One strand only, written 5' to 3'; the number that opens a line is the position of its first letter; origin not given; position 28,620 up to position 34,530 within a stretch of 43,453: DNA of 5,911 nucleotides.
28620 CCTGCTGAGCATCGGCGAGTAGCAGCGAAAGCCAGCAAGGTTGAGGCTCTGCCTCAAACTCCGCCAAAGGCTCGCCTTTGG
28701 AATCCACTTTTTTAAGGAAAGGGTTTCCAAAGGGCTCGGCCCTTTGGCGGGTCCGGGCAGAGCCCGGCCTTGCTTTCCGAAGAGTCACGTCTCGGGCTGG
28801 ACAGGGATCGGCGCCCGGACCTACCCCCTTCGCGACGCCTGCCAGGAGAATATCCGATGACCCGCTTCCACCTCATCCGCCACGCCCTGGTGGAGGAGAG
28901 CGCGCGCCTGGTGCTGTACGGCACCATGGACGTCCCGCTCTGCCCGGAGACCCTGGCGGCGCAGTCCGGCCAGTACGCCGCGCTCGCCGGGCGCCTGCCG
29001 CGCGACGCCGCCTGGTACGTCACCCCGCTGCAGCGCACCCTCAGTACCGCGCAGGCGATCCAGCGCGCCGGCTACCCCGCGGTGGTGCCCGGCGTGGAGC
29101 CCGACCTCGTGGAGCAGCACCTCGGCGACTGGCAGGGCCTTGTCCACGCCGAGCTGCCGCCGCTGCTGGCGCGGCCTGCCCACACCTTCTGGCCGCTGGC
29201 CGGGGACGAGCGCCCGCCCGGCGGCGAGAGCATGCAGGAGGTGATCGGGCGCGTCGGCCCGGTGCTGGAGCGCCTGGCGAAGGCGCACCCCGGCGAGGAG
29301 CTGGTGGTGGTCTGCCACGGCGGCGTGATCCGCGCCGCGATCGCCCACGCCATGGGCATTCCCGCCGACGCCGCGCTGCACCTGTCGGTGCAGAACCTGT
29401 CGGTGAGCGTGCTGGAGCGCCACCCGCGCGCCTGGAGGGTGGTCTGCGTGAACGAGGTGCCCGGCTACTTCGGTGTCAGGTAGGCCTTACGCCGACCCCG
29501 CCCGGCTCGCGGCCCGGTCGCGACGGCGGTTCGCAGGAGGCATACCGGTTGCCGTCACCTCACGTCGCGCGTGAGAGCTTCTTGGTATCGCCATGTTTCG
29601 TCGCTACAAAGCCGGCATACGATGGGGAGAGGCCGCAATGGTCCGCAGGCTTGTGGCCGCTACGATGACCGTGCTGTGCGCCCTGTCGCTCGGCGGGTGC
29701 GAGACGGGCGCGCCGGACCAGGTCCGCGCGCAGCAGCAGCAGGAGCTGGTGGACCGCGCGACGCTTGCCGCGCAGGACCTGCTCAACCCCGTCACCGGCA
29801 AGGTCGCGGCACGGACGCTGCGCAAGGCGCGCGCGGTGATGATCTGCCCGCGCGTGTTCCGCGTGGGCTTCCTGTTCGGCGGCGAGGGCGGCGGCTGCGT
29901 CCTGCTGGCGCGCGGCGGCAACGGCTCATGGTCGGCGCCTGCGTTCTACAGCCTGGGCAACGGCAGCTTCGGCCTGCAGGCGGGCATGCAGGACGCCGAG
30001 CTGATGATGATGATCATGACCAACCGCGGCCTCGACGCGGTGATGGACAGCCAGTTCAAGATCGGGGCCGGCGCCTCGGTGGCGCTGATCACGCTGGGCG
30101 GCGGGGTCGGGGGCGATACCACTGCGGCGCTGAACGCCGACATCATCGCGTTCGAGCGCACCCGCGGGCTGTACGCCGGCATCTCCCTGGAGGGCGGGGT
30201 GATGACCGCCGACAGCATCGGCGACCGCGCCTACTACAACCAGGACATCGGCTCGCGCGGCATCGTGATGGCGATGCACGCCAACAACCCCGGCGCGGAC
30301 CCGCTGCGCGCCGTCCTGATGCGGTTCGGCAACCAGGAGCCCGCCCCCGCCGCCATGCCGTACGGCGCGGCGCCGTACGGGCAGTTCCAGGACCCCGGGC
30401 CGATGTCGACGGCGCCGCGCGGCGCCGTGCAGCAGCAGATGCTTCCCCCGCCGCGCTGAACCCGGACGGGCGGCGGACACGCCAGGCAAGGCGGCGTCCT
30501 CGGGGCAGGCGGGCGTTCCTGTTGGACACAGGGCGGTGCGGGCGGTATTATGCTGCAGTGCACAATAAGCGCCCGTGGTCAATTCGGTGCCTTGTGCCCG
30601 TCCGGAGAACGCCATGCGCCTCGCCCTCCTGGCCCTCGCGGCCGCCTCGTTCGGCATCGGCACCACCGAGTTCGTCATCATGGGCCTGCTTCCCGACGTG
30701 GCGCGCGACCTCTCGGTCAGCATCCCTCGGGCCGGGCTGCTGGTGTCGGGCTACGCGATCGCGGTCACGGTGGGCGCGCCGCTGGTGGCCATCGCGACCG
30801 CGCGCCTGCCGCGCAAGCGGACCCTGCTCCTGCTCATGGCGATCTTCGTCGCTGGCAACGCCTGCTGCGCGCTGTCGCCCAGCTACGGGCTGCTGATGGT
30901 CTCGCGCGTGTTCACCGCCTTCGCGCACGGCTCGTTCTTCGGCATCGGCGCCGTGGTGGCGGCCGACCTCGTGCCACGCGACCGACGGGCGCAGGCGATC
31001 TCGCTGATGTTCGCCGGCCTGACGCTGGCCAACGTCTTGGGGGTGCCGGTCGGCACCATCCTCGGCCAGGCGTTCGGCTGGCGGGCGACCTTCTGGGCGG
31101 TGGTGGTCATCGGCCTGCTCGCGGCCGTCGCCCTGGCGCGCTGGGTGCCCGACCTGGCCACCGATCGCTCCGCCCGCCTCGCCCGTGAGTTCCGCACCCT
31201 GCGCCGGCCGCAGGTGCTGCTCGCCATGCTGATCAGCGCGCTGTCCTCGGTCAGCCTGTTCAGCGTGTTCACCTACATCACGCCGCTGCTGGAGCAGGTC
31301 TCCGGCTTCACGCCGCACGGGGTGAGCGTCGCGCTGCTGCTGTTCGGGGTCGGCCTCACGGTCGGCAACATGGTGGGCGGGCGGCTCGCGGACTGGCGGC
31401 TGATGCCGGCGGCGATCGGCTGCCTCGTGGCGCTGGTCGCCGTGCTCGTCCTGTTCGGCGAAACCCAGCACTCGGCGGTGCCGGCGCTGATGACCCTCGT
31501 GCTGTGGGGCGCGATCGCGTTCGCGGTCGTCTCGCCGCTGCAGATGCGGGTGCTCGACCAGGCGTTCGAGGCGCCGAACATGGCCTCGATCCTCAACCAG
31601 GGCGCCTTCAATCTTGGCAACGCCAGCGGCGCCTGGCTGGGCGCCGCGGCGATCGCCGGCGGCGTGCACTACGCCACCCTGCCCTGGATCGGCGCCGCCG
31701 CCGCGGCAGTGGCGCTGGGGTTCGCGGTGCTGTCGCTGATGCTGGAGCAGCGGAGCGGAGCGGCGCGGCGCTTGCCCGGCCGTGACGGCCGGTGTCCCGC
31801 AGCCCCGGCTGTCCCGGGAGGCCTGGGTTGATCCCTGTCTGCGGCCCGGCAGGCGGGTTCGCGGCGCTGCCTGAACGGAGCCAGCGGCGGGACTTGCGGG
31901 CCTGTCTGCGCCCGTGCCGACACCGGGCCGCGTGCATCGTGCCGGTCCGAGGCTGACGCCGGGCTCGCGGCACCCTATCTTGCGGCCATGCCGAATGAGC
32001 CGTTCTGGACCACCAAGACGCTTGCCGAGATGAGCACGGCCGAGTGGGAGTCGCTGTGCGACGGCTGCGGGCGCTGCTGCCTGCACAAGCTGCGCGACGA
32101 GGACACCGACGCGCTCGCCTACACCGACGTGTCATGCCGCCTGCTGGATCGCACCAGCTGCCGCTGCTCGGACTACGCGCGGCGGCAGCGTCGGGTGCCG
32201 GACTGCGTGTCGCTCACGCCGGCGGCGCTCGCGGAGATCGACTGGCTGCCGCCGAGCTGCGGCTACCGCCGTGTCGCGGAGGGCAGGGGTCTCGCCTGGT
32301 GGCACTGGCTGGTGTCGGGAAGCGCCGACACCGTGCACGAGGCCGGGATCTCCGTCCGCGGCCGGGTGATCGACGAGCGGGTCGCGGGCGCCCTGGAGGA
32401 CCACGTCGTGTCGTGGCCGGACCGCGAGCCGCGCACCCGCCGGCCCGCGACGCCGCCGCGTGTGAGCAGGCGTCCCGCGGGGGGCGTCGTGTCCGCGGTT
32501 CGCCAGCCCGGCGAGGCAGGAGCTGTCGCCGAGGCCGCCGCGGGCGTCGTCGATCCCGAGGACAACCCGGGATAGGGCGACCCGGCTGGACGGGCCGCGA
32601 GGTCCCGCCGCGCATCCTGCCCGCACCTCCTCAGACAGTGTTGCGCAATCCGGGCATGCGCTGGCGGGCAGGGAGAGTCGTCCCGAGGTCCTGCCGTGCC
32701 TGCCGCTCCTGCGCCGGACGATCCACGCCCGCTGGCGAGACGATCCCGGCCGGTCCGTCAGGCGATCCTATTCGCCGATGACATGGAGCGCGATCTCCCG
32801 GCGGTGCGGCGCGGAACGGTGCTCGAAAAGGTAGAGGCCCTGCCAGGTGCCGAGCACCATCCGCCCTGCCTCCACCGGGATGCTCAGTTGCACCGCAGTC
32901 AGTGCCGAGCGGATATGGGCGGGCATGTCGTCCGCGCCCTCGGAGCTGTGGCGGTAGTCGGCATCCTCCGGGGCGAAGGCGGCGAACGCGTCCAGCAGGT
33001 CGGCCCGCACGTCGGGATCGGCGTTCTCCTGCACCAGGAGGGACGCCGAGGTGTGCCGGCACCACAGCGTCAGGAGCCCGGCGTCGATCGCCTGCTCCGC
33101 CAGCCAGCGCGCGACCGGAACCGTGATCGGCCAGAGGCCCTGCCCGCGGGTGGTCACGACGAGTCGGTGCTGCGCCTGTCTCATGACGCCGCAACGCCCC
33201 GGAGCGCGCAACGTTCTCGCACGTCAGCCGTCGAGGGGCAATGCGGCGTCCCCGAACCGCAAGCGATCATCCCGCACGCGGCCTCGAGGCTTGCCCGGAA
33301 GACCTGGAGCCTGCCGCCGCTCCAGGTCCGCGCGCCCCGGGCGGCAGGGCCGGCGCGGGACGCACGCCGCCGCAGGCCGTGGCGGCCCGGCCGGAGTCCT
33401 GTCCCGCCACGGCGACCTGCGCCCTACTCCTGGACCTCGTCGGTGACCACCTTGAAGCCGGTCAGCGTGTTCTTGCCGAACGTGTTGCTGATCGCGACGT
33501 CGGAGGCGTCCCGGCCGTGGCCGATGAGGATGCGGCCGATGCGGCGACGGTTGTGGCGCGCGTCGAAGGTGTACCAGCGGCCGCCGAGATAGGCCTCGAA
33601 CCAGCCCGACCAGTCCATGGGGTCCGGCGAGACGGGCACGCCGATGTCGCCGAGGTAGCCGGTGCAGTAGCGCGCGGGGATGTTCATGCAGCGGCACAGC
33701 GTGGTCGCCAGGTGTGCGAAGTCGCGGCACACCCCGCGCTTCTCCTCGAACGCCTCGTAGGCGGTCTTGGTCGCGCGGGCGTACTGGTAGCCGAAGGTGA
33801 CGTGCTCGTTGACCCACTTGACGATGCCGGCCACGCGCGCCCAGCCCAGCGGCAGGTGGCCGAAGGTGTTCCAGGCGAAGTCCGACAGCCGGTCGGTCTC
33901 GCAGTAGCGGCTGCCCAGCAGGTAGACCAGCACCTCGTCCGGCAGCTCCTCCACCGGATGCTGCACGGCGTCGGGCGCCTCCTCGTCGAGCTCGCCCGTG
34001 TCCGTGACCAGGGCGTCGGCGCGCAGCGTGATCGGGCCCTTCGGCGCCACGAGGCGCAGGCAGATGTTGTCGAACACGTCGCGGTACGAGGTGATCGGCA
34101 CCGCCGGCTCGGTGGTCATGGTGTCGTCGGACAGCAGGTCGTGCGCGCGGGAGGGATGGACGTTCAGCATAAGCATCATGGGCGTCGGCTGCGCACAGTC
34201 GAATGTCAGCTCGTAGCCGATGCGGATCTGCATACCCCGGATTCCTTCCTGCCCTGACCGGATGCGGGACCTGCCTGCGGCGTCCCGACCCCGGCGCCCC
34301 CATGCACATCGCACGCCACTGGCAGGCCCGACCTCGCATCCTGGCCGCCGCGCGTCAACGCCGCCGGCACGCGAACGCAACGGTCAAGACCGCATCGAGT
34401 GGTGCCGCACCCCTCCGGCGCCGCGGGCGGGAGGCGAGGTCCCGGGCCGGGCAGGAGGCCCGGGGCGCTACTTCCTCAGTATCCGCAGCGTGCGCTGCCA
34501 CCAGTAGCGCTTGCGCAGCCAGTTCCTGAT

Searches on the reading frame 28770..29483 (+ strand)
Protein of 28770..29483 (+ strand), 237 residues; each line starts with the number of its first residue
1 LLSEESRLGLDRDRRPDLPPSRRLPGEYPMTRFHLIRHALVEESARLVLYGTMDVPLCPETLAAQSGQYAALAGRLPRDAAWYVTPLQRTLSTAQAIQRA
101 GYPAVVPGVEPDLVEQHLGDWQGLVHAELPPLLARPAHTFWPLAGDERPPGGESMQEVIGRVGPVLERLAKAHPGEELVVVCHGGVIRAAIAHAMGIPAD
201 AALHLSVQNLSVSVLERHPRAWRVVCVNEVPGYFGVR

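Call 90: search_protein_families(library=pfam, proteins=[window:28770-29483:+], max_evalue=0.00001)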
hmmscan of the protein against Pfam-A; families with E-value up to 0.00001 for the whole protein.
window:28770-29483:+ (237 aa): 1 family
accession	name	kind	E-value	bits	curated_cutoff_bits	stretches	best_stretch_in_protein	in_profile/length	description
PF00300.27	His_Phos_1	-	1e-41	143.2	21.7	1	34-229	2-193/194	Histidine phosphatase superfamily (branch 1)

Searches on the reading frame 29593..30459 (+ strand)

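Call 90: search_protein_families(library=pfam, proteins=[window:29593-30459:+], max_evalue=0.00001)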
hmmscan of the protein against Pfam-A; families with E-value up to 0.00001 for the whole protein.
window:29593-30459:+ (288 aa): 1 family
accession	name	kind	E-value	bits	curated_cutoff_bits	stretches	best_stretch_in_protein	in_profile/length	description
PF04366.17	Ysc84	-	9.2e-25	87.3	25.1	1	123-243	2-125/127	Las17-binding protein actin regulator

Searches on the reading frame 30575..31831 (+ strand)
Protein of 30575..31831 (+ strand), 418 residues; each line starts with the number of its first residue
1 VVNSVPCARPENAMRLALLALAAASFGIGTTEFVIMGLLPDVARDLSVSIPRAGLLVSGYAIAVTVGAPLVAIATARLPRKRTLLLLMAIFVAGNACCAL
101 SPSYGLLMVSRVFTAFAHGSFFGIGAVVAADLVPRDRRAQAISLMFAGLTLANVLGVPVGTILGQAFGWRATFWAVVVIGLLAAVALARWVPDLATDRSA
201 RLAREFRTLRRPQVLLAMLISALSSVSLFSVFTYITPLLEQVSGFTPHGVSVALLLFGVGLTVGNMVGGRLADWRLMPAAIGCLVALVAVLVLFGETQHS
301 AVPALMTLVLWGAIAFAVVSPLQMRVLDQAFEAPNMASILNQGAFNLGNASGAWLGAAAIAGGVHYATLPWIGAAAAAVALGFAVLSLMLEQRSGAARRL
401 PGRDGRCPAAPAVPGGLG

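Call 90: search_protein_families(library=pfam, proteins=[window:30575-31831:+], max_evalue=0.00001)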
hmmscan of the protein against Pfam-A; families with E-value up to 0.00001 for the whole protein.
window:30575-31831:+ (418 aa): 2 families
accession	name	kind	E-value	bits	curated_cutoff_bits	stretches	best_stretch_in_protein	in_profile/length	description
PF07690.21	MFS_1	-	2.5e-51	175.1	33.4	1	21-352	1-346/347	Major Facilitator Superfamily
PF00083.30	Sugar_tr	-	3.1e-10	40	22.3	1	52-187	47-188/452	Sugar (and other) transporter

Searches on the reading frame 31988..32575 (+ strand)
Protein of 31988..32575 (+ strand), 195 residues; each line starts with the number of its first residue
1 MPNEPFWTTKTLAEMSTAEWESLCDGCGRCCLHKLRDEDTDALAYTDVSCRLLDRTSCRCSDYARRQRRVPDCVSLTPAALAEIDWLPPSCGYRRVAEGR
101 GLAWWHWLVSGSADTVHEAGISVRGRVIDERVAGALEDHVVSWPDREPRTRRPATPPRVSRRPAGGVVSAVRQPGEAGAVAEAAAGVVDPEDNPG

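Call 90: search_protein_families(library=pfam, proteins=[window:31988-32575:+], max_evalue=0.00001)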
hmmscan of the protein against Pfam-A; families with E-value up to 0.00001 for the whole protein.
window:31988-32575:+ (195 aa): 1 family
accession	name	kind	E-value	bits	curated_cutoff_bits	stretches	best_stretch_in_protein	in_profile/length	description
PF03692.20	CxxCxxCC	-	4.4e-11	43.8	23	1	24-91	2-84/85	Putative zinc- or iron-chelating domain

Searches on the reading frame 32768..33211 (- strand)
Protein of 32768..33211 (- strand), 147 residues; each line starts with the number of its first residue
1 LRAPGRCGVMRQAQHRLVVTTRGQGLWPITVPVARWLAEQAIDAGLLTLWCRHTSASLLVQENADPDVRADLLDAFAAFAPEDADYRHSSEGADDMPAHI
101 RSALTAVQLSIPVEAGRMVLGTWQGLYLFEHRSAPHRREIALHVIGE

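Call 92: search_protein_families(library=pfam, proteins=[window:32768-33211:-], max_evalue=0.001)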
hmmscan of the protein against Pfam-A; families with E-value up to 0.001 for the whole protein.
window:32768-33211:- (147 aa): 1 family
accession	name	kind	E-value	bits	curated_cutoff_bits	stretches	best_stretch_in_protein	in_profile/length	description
PF01894.22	UPF0047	-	3.1e-37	127.7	27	1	29-143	2-116/117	Uncharacterised protein family UPF0047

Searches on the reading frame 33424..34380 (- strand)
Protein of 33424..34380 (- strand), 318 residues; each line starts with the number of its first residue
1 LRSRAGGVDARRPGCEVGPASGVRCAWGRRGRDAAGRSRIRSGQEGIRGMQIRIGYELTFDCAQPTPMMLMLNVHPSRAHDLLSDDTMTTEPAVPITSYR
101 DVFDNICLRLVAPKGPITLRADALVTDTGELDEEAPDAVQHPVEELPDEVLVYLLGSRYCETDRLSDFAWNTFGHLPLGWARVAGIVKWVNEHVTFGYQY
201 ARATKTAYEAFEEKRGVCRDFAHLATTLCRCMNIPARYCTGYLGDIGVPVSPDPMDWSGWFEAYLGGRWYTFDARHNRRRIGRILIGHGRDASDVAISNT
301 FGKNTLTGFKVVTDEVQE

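Call 92: search_protein_families(library=pfam, proteins=[window:33424-34380:-], max_evalue=0.001)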
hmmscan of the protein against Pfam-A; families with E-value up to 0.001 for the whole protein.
window:33424-34380:- (318 aa): 1 family
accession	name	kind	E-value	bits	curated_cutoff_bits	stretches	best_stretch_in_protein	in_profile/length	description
PF01841.26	Transglut_core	-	4.7e-19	69.1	23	1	182-274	17-108/108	Transglutaminase-like superfamily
